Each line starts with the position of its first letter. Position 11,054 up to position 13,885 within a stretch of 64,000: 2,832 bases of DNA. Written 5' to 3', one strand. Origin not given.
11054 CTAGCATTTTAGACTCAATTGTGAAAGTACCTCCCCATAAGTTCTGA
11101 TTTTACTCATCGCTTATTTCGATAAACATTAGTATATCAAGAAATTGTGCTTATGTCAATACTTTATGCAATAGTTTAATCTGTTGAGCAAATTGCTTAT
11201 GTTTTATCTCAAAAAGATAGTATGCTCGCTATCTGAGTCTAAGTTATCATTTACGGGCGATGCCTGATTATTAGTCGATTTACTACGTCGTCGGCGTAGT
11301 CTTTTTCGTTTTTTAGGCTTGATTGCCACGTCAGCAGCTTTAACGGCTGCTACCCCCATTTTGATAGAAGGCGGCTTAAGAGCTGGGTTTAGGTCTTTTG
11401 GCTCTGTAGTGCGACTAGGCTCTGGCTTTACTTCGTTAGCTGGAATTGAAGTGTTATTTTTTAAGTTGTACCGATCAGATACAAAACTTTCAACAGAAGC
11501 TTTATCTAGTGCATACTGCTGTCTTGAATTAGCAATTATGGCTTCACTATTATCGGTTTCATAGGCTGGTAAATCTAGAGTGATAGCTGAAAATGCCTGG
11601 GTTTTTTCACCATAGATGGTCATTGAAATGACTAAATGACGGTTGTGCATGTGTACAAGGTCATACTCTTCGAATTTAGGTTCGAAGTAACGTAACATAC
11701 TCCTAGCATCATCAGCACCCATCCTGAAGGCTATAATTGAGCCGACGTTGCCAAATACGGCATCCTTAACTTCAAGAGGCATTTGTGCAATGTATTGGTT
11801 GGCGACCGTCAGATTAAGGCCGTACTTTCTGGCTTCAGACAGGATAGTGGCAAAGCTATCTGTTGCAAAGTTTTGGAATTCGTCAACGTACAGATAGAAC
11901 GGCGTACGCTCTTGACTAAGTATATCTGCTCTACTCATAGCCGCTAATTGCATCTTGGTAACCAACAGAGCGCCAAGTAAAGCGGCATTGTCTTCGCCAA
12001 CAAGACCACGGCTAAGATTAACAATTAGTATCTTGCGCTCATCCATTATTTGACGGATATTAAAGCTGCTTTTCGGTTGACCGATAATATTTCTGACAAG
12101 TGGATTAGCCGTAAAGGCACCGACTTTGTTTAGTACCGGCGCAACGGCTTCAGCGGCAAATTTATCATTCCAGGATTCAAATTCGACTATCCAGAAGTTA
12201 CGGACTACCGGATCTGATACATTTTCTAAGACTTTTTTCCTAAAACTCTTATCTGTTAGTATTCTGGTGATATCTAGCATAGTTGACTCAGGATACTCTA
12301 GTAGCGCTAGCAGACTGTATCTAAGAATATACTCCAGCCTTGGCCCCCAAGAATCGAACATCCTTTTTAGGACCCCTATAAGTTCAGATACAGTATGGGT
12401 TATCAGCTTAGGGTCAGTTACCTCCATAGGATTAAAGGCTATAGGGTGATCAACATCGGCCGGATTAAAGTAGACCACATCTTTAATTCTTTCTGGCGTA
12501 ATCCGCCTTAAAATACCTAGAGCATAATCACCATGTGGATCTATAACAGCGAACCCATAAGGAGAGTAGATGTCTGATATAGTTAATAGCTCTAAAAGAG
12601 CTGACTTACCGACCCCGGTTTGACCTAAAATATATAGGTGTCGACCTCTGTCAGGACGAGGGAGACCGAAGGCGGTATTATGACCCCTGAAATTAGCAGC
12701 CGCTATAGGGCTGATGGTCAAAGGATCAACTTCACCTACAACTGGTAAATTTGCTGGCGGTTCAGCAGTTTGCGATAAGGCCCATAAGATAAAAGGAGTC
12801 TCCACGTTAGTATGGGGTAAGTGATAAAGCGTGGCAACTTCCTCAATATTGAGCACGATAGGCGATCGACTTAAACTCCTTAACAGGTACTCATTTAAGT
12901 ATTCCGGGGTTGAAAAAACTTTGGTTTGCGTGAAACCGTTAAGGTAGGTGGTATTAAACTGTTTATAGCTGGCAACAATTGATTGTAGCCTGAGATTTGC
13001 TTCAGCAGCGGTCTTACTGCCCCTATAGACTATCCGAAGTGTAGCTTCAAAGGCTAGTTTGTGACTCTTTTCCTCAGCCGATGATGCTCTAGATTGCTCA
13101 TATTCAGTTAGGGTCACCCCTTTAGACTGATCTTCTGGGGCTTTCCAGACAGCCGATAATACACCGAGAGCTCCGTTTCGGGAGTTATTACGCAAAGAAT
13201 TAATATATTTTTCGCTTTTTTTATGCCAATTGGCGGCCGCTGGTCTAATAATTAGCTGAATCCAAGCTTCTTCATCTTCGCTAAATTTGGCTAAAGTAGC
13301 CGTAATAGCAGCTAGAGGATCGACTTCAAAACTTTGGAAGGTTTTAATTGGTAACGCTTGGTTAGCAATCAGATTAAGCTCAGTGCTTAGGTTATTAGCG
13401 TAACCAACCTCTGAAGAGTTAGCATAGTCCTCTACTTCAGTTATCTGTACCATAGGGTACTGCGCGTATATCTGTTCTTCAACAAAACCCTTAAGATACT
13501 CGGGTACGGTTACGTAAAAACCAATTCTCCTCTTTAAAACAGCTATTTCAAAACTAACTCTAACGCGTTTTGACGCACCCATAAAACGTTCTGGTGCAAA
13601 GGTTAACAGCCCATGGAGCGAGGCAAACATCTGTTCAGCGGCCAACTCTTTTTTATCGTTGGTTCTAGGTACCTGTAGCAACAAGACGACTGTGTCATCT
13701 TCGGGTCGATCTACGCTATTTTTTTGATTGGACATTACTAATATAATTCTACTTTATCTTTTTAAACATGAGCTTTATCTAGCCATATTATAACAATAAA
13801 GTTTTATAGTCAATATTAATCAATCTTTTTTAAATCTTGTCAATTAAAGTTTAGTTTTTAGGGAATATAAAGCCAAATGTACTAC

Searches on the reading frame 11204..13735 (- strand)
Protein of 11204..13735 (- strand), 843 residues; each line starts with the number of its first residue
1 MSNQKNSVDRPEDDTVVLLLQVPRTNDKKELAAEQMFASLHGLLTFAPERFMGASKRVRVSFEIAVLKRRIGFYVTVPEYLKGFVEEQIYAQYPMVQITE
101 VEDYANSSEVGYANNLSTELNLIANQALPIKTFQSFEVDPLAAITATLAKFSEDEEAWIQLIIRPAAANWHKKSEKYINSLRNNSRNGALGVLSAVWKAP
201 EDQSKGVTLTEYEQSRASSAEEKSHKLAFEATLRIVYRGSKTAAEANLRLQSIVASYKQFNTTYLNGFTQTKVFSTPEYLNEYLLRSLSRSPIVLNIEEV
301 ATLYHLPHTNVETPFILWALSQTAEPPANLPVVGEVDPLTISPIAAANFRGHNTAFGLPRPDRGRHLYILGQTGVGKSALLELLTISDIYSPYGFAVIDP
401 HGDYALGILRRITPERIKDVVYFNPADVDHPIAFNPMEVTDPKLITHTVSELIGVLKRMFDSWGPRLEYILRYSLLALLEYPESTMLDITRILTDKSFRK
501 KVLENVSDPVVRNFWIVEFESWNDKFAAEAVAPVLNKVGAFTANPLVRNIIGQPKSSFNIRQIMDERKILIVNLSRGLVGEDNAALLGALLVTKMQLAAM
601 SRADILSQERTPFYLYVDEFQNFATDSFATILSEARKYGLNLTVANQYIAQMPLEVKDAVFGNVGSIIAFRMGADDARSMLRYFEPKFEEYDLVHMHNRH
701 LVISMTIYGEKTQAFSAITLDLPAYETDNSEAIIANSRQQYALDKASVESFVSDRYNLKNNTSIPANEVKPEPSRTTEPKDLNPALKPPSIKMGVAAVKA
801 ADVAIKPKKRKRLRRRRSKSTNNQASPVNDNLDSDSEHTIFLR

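Call 9: search_protein_families(library=pfam, proteins=[window:11204-13735:-], max_evalue=1)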
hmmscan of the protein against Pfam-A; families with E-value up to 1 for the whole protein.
window:11204-13735:- (843 aa): 8 families
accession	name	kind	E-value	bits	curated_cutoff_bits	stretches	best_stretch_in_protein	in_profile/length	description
PF01935.23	DUF87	-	3e-08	34.5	23.2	1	365-545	24-173/220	Helicase HerA, central domain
PF10412.15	TrwB_AAD_bind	-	1.9e-05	24.2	20.5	1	364-652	15-286/387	Type IV secretion-system coupling protein DNA-binding domain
PF12696.13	TraG-D_C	-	3.8e-05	24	22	1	612-671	1-65/126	TraM recognition site of TraD and TraG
PF02534.20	T4SS-DNA_transf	-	0.00017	21.1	20.1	1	543-652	238-344/468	Type IV secretory system Conjugative DNA transfer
PF13191.12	AAA_16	-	0.00023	22.1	32.6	1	359-385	19-45/167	AAA ATPase domain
PF13401.12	AAA_22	-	0.0086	16.8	27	0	364-385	5-26/130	AAA domain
PF00005.33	ABC_tran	-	0.057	14.4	25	1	363-385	10-32/137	ABC transporter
PF03193.22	RsgA_GTPase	-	0.22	11.8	30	1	365-385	107-127/174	RsgA GTPase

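Call 10: search_protein_families(library=ncbifam, proteins=[window:11204-13735:-], max_evalue=1)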
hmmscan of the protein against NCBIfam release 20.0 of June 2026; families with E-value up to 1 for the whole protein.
window:11204-13735:- (843 aa): 8 families
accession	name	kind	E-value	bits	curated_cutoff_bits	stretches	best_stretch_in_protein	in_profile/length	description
TIGR03743.1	SXT_TraD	subfamily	2.8e-12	45.9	366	2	361-437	172-251/636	conjugative transfer system coupling protein TraD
TIGR03754.1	conj_TOL_TraD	equivalog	1.4e-09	37.1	647.55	2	354-413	170-227/643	type IV conjugative transfer system coupling protein TraD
NF045973.1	conju_CD1115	equivalog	4.2e-06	25.9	250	1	534-676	218-361/442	VirD4-like conjugal transfer protein, CD1115 family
NF053655.1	CedD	equivalog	0.00015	20.6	600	1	353-408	210-265/527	DNA-translocating ATPase CedD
NF033849.1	ser_rich_anae_1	subfamily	0.0003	18.3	650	1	362-678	757-1096/1163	serine-rich protein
NF008364.0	PRK11160.1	equivalog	0.025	13.2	630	1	363-385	365-387/575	heme ABC transporter ATP-binding protein/permease CydC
TIGR02868.1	CydC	equivalog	0.096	11.3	329.05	1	363-385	360-382/530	thiol reductant ABC exporter subunit CydC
NF040819.1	helicase_HerA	equivalog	0.12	10.9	970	1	365-405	157-198/561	DNA double-strand break repair helicase HerA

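Call 20: find_related_loci(query=window:11204-13735:-, collection=genome_contigs, flank=10000)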
Query window:11204-13735:- (843 aa) in genome_contigs; peptide patterns used: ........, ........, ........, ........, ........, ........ (x = any residue, [..] = any of these).
600 stretches matched a pattern (row limit reached: there are more); 597 encode a relative of the query (tblastn E <= 1e-3); the best 80 are kept; 80 distinct loci.
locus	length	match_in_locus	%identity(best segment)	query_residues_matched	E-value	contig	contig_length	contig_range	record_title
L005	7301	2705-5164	71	2-805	0e+0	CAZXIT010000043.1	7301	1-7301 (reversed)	MAG TPA_asm: uncultured Candidatus Saccharibacteria bacterium isolate SRP200132_co1_116 genome assembly, contig: NODE_18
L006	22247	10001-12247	75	9-756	0e+0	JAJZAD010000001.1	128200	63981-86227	MAG: bacterium isolate FK5.bin78 NODE_108_length_128200_cov_3.519649, whole genome shotgun sequence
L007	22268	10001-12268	73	3-756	0e+0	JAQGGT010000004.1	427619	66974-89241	MAG: Candidatus Saccharibacteria bacterium isolate RYN_414 scaffold_3512080, whole genome shotgun sequence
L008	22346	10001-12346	70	11-779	0e+0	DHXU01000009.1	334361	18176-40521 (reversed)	MAG TPA_asm: Candidatus Saccharibacteria bacterium UBA5148 UBA5148_contig_1789, whole genome shotgun sequence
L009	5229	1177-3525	70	2-784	0e+0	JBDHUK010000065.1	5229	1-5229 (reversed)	MAG: Candidatus Saccharimonadales bacterium isolate AS-MICRO-3CA.382 NODE_80993_length_5229_cov_14.253328, whole genome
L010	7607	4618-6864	70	5-756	0e+0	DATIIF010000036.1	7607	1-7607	MAG TPA_asm: Patescibacteria group bacterium isolate SMAG_U15657 k141_338356, whole genome shotgun sequence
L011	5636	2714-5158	65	16-841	0e+0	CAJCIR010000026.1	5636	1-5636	Chlamydiae bacterium isolate BOG_genome_mining.3 genome assembly, contig: k141_9626524, whole genome shotgun sequence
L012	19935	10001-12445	73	12-805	0e+0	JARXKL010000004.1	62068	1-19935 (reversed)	MAG: Patescibacteria group bacterium isolate bin04 NODE_109_length_62068_cov_15.355087, whole genome shotgun sequence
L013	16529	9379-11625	59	13-750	0e+0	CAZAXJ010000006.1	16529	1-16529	MAG TPA_asm: uncultured Candidatus Saccharibacteria bacterium isolate SRP292972_co3_111 genome assembly, contig: NODE_16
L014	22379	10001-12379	55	12-822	0e+0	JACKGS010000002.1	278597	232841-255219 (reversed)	MAG: Candidatus Nomurabacteria bacterium isolate HK-STAS-PATE-44 HK-STAS-PATE-44_2, whole genome shotgun sequence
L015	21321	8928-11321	56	3-788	0e+0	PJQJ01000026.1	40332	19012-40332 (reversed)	MAG: Candidatus Saccharibacteria bacterium isolate ME_46_23 NODE_44_length_40448_cov_17_175946, whole genome shotgun seq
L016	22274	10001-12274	57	14-753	0e+0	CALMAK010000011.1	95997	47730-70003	MAG TPA_asm: uncultured Candidatus Saccharibacteria bacterium isolate SRR2107215_bin.18_CONCOCT_v1.1_MAG genome assembly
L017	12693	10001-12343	56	14-777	0e+0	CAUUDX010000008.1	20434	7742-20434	MAG TPA_asm: uncultured Candidatus Saccharibacteria bacterium isolate ERR10228831_bin.7_MetaWRAP_v1.3_MAG genome assembl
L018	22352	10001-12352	56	12-779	0e+0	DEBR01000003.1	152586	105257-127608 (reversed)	MAG TPA_asm: Candidatus Saccharibacteria bacterium UBA2951 UBA2951_contig_16, whole genome shotgun sequence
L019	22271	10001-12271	57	17-755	0e+0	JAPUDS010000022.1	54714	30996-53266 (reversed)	MAG: Candidatus Saccharibacteria bacterium isolate labscale reactor_MAG5 NODE_468_length_54714_cov_26.328070, whole geno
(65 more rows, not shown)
